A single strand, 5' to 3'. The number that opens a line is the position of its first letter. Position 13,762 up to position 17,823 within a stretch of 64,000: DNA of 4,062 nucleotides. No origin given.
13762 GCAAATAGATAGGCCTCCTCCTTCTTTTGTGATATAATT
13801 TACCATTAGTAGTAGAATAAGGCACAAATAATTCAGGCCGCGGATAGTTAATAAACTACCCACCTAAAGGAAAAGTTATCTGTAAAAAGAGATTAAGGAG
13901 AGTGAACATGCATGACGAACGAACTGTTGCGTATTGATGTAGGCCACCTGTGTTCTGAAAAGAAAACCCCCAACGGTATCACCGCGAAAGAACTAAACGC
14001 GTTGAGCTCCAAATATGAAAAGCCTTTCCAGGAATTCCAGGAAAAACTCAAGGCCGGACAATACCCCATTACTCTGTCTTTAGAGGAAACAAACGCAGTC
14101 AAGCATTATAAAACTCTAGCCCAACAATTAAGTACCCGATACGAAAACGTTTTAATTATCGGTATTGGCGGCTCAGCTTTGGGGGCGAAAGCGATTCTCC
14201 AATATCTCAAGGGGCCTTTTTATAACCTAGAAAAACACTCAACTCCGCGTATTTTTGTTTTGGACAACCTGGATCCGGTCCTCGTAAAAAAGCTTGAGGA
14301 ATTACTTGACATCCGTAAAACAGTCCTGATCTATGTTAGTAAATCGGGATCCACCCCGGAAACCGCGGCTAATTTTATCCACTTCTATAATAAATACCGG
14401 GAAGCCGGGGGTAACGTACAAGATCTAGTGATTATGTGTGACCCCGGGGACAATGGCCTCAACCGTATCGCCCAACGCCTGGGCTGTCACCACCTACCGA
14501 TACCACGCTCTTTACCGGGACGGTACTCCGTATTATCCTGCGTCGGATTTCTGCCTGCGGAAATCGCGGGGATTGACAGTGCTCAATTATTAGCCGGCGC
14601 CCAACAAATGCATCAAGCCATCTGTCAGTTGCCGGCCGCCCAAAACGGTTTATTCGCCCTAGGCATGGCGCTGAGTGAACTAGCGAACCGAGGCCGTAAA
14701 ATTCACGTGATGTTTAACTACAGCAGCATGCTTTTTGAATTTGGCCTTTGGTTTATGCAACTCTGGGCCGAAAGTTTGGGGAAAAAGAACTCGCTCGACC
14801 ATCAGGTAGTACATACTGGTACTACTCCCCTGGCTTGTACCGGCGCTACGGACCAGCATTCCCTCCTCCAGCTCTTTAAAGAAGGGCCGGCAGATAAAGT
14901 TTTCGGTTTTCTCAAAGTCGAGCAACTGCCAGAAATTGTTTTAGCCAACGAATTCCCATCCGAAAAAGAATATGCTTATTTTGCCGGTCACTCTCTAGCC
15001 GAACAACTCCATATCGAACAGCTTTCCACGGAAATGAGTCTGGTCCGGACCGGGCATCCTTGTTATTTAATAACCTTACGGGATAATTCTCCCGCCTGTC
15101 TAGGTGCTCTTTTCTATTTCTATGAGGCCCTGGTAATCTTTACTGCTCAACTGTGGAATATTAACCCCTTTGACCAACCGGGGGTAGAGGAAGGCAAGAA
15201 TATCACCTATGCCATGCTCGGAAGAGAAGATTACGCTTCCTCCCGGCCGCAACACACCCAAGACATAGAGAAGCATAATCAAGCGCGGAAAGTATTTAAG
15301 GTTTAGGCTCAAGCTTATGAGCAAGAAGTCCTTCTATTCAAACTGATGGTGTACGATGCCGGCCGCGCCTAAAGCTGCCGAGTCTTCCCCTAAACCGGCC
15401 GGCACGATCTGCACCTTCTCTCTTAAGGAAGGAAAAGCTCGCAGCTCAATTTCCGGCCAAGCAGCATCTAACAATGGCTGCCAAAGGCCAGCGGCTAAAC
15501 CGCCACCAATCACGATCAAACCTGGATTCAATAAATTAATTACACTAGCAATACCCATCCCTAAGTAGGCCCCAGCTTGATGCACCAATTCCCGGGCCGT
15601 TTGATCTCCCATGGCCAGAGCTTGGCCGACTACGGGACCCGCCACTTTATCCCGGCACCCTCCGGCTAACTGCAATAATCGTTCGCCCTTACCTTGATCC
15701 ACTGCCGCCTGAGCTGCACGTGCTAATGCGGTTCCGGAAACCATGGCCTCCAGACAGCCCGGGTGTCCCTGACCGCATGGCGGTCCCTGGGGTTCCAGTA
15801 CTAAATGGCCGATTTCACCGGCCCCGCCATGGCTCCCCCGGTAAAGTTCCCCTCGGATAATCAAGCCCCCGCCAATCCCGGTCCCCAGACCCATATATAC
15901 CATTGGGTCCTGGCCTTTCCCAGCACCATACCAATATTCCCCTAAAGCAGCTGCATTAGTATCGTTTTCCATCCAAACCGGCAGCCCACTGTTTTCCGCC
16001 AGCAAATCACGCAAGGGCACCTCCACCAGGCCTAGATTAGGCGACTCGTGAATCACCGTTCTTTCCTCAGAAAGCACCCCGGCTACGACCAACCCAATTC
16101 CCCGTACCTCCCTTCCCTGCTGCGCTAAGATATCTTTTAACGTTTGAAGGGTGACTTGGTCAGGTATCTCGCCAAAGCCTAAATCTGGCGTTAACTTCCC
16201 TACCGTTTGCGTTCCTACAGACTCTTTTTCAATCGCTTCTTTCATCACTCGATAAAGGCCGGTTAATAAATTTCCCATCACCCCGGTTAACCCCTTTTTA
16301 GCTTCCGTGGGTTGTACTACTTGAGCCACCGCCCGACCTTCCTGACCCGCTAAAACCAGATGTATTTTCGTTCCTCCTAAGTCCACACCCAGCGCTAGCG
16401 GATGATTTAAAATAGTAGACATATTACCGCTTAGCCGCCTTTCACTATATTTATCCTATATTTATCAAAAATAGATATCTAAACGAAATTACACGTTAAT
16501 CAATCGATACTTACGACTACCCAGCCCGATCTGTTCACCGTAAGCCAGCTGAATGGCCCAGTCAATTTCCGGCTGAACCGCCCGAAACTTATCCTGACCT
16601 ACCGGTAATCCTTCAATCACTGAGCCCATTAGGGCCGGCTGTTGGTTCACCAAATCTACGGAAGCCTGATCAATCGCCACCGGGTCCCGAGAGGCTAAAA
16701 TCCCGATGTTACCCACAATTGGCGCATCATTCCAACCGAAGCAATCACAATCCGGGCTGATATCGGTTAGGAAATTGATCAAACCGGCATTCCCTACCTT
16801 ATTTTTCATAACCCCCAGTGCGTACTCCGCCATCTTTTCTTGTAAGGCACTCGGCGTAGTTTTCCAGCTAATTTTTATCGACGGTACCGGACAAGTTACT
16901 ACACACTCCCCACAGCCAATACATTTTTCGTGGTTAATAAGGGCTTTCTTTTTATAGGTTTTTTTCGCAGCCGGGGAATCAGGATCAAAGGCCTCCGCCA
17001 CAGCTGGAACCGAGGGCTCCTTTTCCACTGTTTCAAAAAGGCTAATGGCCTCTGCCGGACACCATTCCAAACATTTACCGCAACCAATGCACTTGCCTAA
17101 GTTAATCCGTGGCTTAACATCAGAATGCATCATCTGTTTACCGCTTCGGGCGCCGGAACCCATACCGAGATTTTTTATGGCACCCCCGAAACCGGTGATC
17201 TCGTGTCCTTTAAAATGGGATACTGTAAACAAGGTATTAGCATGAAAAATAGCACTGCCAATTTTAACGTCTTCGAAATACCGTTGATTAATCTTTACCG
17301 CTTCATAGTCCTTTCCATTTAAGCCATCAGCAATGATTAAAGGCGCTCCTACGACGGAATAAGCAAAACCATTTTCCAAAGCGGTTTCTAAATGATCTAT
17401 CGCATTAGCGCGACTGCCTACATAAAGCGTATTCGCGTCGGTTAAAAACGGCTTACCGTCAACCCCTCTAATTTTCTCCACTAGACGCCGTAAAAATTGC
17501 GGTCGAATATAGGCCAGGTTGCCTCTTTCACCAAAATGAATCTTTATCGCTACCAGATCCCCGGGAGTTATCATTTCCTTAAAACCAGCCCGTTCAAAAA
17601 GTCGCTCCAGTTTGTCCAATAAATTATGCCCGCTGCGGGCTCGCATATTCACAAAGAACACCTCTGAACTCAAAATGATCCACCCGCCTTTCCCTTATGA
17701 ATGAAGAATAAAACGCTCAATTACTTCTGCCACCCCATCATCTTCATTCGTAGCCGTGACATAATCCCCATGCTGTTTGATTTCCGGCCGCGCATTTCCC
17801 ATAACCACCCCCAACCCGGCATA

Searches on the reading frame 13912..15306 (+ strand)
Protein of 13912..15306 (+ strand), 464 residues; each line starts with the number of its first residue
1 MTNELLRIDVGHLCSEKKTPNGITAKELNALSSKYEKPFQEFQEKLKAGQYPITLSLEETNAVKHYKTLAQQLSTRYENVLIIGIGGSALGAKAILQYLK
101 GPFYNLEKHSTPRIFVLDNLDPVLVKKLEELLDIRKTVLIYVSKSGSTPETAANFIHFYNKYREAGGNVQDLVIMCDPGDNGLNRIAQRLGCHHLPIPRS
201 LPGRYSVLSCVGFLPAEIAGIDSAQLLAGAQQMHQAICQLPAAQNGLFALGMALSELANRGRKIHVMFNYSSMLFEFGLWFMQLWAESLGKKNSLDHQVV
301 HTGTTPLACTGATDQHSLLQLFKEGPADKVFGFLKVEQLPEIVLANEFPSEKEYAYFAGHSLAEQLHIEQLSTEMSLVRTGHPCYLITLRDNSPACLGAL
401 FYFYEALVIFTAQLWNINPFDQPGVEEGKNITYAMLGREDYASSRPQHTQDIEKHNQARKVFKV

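Call 71: search_protein_families(library=pfam, proteins=[window:13912-15306:+], max_evalue=0.00001)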
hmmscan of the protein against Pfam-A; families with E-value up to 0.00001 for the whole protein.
window:13912-15306:+ (464 aa): 1 family
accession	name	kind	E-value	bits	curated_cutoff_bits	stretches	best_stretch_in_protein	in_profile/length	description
PF00342.24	PGI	-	1.4e-31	110.2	22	1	78-436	97-466/486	Phosphoglucose isomerase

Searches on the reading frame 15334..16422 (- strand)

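Call 71: search_protein_families(library=pfam, proteins=[window:15334-16422:-], max_evalue=0.00001)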
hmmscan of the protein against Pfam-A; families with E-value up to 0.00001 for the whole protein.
window:15334-16422:- (362 aa): 1 family
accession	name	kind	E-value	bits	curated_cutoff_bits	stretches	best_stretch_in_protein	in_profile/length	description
PF00480.26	ROK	-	1.8e-59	202.1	22.9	1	91-359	42-293/294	ROK family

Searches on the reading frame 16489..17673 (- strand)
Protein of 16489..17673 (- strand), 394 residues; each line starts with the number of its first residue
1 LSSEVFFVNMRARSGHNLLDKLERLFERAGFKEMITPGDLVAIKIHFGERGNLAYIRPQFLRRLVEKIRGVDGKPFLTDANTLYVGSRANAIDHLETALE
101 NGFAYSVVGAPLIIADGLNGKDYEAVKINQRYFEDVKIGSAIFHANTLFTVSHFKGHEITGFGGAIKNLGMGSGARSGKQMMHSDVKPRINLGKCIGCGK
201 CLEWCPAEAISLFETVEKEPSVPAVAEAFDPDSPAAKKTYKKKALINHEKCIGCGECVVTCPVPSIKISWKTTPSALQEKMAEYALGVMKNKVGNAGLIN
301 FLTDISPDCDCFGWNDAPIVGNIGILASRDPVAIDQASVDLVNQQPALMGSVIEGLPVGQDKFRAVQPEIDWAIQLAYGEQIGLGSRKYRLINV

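Call 71: search_protein_families(library=pfam, proteins=[window:16489-17673:-], max_evalue=0.00001)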
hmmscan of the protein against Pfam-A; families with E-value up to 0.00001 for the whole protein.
window:16489-17673:- (394 aa): 14 families
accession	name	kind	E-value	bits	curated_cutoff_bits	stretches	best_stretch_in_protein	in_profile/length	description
PF04015.17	DUF362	-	1.9e-49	168.9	24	1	41-340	1-200/200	Domain of unknown function (DUF362)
PF00037.32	Fer4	-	3.4e-12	46.1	21.1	1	246-266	3-23/24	4Fe-4S binding domain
PF12837.12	Fer4_6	-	7.4e-12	45.1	25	1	244-263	2-21/24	4Fe-4S binding domain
PF12797.12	Fer4_2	-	7.7e-12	44.8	24.5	0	187-207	2-22/22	4Fe-4S binding domain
PF12838.12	Fer4_7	-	1.4e-11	45.1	27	1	194-263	1-50/52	4Fe-4S dicluster domain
PF13237.11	Fer4_10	-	2.7e-11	43.6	25.5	1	188-262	2-53/53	4Fe-4S dicluster domain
PF14697.11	Fer4_21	-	4.4e-11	43.2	35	0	244-267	1-24/59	4Fe-4S dicluster domain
PF25160.1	LdpA_Fe-S-bd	-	2.8e-10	40.3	27.6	0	245-267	22-44/49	LdpA Fe-S cluster-binding domain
PF13484.11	Fer4_16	-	2.4e-08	35.1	30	1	194-263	1-65/66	4Fe-4S double cluster binding domain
PF13187.11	Fer4_9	-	7.5e-08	32.7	27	1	194-263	1-49/52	4Fe-4S dicluster domain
PF17179.9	Fer4_22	-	4.6e-07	31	27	0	180-208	64-94/95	4Fe-4S dicluster domain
PF13534.11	Fer4_17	-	3.4e-06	27.9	22.2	1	194-262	1-57/61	4Fe-4S dicluster domain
PF12800.12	Fer4_4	-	4.1e-06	27.1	24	0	249-263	2-16/17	4Fe-4S binding domain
PF13183.11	Fer4_8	-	5.9e-06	27.2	27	0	193-263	3-66/68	4Fe-4S dicluster domain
